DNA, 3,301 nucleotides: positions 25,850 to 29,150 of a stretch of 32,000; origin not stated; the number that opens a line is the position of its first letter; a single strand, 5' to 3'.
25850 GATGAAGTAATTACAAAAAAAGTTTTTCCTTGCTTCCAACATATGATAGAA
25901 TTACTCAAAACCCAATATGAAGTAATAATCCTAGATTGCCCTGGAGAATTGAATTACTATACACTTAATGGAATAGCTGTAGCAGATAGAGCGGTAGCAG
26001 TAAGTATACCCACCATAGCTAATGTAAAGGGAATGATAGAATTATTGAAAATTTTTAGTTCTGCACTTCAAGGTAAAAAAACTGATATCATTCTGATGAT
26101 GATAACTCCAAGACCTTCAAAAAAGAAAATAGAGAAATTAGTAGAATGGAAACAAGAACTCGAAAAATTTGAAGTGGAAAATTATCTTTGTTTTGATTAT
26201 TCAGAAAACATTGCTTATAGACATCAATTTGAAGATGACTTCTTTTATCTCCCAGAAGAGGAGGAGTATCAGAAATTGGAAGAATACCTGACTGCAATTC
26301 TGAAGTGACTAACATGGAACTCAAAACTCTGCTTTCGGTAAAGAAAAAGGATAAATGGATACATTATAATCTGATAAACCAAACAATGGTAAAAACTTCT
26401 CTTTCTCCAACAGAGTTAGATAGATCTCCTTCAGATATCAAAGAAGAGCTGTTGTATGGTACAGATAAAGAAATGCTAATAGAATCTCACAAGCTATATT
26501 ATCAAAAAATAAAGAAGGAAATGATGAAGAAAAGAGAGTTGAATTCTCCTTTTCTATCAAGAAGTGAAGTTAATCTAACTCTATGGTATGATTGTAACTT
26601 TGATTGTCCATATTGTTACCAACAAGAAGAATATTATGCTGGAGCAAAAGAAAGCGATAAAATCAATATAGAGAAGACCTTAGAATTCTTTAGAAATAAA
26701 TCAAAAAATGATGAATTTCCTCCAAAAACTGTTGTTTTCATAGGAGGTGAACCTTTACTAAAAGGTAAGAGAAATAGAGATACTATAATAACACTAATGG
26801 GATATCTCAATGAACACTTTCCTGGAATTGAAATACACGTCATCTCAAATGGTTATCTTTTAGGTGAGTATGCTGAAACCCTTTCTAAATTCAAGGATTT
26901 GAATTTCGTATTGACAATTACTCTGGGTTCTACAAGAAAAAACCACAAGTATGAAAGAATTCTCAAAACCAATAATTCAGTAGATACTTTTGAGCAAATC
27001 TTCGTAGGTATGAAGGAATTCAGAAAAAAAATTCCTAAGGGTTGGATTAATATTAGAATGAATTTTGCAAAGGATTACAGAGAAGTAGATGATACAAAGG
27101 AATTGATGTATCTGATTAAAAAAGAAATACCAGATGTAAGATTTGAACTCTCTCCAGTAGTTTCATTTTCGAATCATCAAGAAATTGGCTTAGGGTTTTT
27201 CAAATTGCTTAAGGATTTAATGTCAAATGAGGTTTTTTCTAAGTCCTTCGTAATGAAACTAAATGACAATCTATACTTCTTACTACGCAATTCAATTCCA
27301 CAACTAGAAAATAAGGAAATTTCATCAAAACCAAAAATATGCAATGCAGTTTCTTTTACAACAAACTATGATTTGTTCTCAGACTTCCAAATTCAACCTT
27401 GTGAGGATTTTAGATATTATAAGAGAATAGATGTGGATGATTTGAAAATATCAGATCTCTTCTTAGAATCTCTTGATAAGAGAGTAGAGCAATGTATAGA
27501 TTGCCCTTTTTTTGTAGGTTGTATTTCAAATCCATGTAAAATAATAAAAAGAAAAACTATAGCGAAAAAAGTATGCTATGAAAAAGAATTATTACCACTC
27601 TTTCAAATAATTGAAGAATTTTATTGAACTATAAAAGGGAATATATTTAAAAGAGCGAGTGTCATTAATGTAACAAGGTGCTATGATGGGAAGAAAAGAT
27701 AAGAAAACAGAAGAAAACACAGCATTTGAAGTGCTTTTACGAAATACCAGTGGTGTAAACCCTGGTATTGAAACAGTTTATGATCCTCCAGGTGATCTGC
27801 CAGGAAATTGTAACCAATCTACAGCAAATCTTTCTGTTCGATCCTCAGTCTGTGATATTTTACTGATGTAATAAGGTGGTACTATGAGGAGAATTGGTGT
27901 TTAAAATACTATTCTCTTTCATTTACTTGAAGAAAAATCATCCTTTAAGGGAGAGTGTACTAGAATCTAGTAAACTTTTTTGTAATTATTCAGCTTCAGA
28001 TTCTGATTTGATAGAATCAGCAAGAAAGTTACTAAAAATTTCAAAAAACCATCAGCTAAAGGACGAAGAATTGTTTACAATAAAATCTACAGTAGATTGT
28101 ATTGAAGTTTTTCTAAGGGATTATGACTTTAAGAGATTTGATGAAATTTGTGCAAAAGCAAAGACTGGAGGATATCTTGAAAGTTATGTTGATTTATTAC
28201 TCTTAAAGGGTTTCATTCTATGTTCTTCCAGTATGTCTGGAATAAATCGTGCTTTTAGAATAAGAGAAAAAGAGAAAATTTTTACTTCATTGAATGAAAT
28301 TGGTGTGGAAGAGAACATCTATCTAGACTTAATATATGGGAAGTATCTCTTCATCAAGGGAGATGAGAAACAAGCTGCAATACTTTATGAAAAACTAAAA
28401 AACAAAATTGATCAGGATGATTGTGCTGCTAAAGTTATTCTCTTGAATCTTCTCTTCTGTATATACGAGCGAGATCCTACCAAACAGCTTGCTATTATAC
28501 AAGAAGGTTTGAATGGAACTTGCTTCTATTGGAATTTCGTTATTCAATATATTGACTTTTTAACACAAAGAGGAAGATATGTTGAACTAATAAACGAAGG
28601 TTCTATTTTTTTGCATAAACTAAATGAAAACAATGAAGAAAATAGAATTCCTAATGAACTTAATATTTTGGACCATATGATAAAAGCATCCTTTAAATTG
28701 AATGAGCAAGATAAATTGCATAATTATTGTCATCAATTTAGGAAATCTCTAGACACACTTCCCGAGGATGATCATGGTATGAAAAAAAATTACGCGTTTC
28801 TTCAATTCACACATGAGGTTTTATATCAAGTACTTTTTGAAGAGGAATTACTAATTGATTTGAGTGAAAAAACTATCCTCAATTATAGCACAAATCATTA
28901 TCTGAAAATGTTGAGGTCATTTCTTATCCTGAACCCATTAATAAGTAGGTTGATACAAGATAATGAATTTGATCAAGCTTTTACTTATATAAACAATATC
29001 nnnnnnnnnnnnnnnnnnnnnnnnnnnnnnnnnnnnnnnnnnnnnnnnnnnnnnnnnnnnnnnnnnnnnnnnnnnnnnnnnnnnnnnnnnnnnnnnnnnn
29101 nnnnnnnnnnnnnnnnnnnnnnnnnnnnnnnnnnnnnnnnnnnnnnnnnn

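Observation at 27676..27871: Precursor-like peptide with two Cys and a triple xPG motif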

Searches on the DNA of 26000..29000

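Call 86: search_rna_families(source=window, start=26000, end=29000, threshold=evalue, max_evalue=1)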
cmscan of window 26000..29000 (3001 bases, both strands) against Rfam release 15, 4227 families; matches with E-value up to 1: 1.
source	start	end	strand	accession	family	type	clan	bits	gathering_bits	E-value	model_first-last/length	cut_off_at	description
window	27921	28028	+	RF01637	ceN47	Gene; snRNA; snoRNA; CD-box;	-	21.1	35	0.17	1-155/155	no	Nematode snoRNA ceN47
